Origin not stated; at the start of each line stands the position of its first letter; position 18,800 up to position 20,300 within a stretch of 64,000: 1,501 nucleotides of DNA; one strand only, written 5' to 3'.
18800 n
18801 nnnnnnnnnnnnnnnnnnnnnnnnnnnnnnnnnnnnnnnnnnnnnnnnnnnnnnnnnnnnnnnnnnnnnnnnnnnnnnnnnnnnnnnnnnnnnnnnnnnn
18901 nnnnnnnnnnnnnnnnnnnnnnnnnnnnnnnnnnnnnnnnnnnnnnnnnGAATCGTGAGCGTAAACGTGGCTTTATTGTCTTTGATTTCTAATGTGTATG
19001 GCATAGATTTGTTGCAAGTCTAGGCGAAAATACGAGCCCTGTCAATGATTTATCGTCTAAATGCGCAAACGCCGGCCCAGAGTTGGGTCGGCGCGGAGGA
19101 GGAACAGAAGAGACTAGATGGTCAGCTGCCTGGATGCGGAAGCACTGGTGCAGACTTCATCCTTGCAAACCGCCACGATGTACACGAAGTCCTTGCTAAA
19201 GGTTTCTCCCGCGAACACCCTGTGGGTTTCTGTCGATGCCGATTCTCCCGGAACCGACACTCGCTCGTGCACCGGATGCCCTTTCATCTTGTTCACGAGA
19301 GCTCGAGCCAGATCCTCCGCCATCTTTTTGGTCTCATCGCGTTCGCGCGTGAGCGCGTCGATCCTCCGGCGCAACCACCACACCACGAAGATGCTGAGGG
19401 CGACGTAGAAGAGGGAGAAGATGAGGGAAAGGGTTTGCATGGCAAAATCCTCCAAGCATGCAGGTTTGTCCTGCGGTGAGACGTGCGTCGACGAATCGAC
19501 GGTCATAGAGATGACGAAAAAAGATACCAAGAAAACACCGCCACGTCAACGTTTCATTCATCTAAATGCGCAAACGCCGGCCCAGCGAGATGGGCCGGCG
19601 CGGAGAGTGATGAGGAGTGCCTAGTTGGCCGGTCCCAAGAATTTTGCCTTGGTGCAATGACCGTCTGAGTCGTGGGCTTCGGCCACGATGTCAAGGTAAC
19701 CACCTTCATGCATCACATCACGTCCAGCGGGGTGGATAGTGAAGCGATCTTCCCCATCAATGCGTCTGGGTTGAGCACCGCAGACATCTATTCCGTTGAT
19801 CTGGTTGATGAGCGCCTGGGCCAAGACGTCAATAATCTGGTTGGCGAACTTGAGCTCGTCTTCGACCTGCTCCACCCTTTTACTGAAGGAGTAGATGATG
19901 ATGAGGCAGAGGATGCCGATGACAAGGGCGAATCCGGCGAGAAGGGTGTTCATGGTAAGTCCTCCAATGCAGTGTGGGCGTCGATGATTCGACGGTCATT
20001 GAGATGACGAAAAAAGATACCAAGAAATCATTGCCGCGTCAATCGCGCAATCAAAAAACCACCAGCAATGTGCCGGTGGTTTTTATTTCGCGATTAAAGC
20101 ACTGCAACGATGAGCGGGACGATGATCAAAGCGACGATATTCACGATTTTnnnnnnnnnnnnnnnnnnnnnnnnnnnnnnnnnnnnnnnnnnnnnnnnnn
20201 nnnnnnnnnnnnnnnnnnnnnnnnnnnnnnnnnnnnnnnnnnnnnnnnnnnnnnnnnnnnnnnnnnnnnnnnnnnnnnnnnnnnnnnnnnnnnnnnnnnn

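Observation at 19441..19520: Structured 5' leaders in the cassette with compensatory loop changes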

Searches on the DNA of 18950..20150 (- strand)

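Call 41: search_rna_families(source=window, start=18950, end=20150, threshold=evalue, max_evalue=10)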
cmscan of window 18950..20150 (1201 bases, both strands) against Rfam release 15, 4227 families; matches with E-value up to 10: 7.
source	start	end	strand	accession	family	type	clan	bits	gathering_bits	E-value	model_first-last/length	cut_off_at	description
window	20048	20109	-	RF01485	rli61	Cis-reg;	-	20.9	50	0.57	1-106/106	no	Listeria sRNA rli61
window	20036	20100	-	RF03843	MIR2600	Gene; miRNA;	-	16.9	98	4.1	1-85/85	no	MIR2600 microRNA precursor family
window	19858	19950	-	RF01986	ZEB2_AS1_3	Gene; lncRNA;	-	15.7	55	1.5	1-100/100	no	ZEB2 antisense RNA 1 conserved region 3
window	20051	20103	-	RF02676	Esr41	Gene; sRNA;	-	15.4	102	6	1-74/74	no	Enterohemorrhagic E. coli sRNA 41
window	19573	19629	-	RF01116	Yfr1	Gene; sRNA;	-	14.8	38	6.1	1-59/59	no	Cyanobacterial functional RNA 1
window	20052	20118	-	RF02631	Hrs13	Gene; sRNA;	-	13.9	52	2.7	1-82/82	no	Hfq-regulated sRNA 13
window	19891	19933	+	RF01134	sR30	Gene; snRNA; snoRNA; CD-box;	-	12.8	38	2.5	1-57/57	no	Small nucleolar RNA sR30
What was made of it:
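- On Known riboswitch or cis-regulatory RNA family (Rfam 15): At E <= 10 there are only chance-level hits elsewhere in 18950-20150 and none on the hairpins (call 41).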

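Call 79: search_dna_similar(query=window:19005-20100:-, collection=phages, mode=distant, max_evalue=0.001, max_rows=10)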
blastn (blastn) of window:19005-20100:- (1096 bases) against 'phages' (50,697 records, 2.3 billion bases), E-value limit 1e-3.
No match.
